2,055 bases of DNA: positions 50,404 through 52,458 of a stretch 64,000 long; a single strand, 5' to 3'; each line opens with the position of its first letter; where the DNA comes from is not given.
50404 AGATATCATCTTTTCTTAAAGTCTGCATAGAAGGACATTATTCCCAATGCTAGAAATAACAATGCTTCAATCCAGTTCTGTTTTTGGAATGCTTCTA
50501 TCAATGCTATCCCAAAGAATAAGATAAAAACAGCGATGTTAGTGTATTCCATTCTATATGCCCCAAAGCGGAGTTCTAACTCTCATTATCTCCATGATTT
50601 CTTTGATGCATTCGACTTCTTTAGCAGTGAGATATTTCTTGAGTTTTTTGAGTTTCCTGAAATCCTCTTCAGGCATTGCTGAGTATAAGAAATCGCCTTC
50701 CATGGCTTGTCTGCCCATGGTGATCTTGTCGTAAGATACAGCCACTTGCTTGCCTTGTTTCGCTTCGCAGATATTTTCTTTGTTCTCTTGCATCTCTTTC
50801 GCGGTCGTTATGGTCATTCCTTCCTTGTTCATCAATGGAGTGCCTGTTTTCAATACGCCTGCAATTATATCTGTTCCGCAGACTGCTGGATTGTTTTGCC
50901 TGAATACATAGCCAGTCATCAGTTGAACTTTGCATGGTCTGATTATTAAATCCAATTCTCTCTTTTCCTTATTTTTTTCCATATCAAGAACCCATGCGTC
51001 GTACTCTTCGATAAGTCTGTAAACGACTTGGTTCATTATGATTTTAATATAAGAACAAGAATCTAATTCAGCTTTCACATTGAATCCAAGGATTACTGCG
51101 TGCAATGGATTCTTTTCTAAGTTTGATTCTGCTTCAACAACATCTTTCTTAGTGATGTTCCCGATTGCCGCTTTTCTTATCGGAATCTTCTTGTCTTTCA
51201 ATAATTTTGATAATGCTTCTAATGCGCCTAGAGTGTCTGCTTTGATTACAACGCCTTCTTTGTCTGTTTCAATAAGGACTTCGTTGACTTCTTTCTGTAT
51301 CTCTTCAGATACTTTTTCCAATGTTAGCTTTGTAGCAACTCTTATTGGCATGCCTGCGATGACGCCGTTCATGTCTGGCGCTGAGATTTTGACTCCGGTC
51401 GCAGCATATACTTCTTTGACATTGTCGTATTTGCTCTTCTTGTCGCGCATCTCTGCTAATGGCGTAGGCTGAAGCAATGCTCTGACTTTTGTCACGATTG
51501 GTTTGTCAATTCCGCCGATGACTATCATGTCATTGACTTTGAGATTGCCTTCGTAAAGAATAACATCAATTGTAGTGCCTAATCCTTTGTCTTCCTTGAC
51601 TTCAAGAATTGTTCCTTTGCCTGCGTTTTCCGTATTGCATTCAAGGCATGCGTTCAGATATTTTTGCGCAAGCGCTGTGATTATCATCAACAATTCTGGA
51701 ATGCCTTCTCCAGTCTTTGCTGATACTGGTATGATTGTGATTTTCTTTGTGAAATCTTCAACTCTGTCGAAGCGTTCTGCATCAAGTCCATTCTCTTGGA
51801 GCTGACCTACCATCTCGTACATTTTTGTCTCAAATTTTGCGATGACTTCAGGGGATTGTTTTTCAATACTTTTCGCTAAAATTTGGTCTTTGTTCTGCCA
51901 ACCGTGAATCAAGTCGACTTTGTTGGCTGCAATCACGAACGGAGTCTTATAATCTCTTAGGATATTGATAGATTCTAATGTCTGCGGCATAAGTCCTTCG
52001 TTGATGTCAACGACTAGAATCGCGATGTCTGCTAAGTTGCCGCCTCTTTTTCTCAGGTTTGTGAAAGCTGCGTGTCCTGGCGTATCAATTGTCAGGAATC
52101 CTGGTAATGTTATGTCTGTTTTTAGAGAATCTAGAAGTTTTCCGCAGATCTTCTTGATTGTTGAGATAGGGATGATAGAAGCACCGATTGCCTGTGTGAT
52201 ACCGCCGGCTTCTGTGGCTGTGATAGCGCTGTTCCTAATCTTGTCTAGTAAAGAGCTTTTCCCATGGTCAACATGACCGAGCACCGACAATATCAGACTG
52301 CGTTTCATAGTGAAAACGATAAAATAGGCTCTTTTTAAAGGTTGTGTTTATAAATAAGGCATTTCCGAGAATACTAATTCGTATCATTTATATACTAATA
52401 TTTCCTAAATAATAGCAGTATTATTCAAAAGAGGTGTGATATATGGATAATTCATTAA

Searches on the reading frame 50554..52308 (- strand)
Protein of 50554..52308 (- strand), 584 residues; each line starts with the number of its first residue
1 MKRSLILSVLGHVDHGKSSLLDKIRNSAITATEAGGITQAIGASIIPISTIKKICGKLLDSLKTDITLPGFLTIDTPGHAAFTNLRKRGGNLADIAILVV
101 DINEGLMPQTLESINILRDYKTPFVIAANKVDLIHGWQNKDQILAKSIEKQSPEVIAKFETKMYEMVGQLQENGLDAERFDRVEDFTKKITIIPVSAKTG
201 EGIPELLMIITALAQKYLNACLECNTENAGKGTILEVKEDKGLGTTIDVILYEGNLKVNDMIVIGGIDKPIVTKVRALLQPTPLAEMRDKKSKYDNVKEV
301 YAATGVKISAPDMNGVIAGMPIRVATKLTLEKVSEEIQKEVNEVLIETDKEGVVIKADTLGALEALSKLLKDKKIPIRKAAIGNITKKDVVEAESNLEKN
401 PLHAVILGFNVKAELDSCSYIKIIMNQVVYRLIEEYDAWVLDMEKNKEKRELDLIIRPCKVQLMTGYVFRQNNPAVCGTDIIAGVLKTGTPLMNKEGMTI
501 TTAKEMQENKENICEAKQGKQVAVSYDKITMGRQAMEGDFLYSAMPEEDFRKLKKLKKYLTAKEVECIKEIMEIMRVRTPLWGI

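Call 102: search_protein_families(library=pfam, proteins=[window:50554-52308:-], max_evalue=0.0001)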
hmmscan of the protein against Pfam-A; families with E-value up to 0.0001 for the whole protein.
window:50554-52308:- (584 aa): 6 families
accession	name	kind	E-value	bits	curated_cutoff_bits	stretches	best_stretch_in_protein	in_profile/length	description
PF00009.33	GTP_EFTU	-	9.3e-33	113.8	26.5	1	3-215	2-187/188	Elongation factor Tu GTP binding domain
PF14578.12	GTP_EFTU_D4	-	4.3e-23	81.4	23.8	1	457-542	1-86/86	Elongation factor Tu domain 4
PF11987.13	IF-2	-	4.9e-15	55.9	27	1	334-436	9-116/117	Translation-initiation factor 2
PF01926.29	MMR_HSR1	-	6.6e-07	29.9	21.9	1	9-130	4-113/113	50S ribosome-binding GTPase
PF03144.31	GTP_EFTU_D2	-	1.8e-06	28.7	30.3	1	244-320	1-70/73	Elongation factor Tu domain 2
PF03029.23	ATP_bind_1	-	8.4e-05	22.9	27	0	59-214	83-238/240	Conserved hypothetical ATP binding protein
